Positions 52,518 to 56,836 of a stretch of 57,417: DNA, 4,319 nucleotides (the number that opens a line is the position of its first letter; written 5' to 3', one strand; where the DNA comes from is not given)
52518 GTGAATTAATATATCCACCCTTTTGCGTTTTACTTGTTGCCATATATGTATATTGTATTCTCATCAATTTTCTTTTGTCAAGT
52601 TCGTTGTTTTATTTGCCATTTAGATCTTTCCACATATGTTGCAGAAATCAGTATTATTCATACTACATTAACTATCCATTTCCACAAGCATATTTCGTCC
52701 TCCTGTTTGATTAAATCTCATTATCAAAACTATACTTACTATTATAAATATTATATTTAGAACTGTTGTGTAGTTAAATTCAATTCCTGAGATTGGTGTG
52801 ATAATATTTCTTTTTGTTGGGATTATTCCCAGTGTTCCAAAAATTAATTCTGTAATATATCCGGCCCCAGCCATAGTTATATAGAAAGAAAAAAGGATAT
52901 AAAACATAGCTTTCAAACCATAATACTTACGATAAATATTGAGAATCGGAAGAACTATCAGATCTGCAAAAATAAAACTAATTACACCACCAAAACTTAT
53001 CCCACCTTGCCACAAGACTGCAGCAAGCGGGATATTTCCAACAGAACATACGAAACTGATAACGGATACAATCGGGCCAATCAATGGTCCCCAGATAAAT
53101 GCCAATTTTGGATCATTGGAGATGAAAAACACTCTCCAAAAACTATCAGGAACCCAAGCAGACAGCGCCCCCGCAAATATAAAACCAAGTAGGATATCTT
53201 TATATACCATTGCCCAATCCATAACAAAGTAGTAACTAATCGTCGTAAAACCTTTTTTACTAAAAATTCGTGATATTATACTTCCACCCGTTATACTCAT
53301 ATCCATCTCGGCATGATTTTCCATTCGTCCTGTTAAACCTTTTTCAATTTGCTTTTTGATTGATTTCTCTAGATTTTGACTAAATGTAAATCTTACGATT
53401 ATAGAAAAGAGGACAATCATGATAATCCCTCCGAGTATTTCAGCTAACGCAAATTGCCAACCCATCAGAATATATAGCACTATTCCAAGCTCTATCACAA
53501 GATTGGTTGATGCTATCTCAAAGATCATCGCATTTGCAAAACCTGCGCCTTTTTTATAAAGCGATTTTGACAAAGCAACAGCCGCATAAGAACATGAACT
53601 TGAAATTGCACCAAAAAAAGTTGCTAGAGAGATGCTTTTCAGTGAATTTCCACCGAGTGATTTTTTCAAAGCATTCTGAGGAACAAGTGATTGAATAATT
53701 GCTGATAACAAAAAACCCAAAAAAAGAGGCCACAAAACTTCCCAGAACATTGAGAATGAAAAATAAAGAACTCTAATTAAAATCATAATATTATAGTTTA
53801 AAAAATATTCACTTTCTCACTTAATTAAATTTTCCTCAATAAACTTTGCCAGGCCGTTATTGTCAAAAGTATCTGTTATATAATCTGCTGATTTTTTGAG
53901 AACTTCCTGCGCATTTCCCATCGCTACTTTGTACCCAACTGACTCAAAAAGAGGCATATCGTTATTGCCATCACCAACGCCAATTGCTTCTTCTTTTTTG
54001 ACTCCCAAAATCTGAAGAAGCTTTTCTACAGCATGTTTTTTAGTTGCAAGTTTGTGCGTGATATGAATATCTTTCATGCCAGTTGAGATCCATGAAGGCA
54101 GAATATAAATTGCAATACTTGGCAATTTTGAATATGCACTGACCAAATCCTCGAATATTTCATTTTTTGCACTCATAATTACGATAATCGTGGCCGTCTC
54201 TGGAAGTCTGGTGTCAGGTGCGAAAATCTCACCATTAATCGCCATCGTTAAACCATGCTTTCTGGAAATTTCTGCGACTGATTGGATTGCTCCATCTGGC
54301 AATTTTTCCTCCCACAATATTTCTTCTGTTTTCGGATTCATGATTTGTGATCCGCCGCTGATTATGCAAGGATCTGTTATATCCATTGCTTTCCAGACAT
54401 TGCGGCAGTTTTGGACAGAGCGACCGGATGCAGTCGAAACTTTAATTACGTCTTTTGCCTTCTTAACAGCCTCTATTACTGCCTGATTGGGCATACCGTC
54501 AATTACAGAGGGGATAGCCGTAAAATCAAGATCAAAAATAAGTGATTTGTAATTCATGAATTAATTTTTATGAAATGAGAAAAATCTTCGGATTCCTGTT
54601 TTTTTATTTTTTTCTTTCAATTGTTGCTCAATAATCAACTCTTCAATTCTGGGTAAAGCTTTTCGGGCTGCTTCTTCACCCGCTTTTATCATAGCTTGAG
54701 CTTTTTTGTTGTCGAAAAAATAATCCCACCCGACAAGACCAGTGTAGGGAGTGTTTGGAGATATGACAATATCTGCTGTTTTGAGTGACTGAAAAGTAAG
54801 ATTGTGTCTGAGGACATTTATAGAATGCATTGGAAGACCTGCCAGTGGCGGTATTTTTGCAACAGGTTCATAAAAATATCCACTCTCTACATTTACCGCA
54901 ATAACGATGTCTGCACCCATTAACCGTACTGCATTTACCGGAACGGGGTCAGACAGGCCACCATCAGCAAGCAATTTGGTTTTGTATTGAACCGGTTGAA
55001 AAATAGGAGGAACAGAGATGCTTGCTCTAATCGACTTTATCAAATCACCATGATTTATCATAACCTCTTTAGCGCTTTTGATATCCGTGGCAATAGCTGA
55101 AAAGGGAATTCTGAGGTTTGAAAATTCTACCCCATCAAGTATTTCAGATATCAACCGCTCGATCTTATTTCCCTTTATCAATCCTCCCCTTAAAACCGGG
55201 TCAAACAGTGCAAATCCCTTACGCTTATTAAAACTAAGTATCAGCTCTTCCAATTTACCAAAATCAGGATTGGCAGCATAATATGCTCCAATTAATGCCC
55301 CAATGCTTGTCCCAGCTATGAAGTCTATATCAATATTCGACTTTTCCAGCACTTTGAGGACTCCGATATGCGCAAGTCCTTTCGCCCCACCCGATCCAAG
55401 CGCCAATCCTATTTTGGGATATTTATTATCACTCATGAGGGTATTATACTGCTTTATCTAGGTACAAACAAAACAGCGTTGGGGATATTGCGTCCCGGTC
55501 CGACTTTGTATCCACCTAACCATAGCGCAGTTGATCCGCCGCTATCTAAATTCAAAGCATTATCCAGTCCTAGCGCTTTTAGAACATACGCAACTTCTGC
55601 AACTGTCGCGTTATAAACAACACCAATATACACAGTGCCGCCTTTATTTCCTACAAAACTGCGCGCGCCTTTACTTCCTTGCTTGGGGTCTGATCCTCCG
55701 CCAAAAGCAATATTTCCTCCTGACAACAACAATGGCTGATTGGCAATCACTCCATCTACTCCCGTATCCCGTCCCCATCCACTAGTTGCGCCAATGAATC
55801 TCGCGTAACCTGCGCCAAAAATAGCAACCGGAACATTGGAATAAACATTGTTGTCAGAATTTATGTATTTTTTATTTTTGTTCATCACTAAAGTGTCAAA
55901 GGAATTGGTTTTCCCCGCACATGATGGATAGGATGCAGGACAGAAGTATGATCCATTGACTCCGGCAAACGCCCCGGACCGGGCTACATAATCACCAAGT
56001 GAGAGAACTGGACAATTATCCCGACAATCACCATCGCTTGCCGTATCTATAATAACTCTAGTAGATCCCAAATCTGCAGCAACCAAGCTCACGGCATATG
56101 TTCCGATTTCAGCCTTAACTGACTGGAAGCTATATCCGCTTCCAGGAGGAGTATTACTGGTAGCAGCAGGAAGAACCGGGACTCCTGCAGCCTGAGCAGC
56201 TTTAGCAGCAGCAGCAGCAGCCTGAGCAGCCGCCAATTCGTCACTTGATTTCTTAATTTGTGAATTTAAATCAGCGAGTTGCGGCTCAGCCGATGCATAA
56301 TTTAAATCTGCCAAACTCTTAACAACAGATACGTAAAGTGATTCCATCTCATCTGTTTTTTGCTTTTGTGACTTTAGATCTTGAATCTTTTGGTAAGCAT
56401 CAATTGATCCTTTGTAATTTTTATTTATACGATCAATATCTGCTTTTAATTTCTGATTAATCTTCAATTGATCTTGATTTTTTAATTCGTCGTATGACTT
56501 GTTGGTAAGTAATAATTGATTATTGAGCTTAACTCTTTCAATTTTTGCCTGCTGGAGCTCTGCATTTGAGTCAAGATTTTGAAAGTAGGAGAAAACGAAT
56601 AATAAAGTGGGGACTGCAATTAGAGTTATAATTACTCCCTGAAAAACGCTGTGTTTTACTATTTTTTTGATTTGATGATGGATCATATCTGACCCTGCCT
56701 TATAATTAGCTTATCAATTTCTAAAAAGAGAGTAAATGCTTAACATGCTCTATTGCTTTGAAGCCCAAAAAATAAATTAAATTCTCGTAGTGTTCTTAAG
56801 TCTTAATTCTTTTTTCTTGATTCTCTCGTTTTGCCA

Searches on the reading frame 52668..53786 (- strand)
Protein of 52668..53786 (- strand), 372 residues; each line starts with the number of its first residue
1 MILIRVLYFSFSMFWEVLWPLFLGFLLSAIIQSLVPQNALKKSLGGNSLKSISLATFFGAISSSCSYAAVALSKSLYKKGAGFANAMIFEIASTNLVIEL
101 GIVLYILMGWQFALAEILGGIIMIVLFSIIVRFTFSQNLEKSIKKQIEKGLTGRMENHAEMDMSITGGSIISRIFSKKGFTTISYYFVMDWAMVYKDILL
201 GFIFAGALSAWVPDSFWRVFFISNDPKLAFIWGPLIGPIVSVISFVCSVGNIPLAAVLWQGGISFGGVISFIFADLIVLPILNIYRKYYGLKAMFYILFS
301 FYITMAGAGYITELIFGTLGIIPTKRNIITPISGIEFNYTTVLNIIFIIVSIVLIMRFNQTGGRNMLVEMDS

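Call 105: search_protein_families(library=pfam, proteins=[window:52668-53786:-], max_evalue=0.001)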
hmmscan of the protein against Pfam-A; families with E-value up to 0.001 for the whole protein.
window:52668-53786:- (372 aa): 1 family
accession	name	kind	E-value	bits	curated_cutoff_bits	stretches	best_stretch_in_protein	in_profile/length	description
PF03773.19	ArsP_1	-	7.3e-65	219.5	32.3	1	6-313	5-293/294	Predicted permease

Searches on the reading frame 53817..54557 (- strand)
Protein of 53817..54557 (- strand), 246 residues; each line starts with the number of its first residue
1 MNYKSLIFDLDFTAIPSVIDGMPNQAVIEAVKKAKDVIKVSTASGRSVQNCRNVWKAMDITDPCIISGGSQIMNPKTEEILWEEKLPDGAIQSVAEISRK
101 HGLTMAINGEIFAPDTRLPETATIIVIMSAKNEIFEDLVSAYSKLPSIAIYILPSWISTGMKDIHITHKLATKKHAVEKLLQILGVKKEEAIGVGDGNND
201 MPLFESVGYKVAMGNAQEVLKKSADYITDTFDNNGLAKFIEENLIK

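Call 105: search_protein_families(library=pfam, proteins=[window:53817-54557:-], max_evalue=0.001)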
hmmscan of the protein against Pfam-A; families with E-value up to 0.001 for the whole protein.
window:53817-54557:- (246 aa): 3 families
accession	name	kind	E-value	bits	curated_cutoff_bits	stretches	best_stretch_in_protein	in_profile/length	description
PF08282.18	Hydrolase_3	-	2.2e-35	123.1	20.9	2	121-240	141-255/255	haloacid dehalogenase-like hydrolase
PF05116.19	S6PP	-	7.6e-08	32.7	20.3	1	163-220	156-213/247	Sucrose-6F-phosphate phosphohydrolase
PF00702.32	Hydrolase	-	4.6e-05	24.3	26.4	0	173-208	156-191/191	haloacid dehalogenase-like hydrolase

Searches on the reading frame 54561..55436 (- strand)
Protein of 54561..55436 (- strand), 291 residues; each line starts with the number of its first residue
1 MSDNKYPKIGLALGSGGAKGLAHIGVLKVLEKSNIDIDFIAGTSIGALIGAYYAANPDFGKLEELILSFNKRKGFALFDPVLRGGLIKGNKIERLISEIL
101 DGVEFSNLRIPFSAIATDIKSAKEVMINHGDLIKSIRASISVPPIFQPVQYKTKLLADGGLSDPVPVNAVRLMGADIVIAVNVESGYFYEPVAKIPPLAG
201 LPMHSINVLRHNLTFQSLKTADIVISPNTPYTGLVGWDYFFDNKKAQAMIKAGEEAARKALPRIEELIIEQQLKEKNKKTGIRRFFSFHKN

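Call 105: search_protein_families(library=pfam, proteins=[window:54561-55436:-], max_evalue=0.001)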
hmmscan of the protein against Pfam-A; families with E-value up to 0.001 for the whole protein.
window:54561-55436:- (291 aa): 1 family
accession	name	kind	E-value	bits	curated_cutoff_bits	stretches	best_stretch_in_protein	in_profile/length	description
PF01734.28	Patatin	-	1.2e-34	120.6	27.7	1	11-169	1-189/191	Patatin-like phospholipase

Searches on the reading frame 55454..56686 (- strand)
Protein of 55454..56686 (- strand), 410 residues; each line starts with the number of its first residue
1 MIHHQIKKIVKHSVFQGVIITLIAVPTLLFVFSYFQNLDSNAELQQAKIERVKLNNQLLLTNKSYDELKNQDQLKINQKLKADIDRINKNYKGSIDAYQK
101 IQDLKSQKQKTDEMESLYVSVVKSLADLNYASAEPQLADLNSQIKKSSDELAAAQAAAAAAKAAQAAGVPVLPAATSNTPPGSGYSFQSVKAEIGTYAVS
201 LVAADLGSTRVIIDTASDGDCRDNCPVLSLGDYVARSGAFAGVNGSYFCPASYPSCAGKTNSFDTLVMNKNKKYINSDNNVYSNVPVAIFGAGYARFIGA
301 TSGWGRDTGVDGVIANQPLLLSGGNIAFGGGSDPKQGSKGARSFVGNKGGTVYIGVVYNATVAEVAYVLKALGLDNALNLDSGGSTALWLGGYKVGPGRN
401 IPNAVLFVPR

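Call 105: search_protein_families(library=pfam, proteins=[window:55454-56686:-], max_evalue=0.001)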
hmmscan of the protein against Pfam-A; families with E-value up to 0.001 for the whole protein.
window:55454-56686:- (410 aa): 1 family
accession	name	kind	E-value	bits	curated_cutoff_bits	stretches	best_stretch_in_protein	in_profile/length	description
PF09992.14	NAGPA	-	2.9e-14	54.1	25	1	238-407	2-168/169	Phosphodiester glycosidase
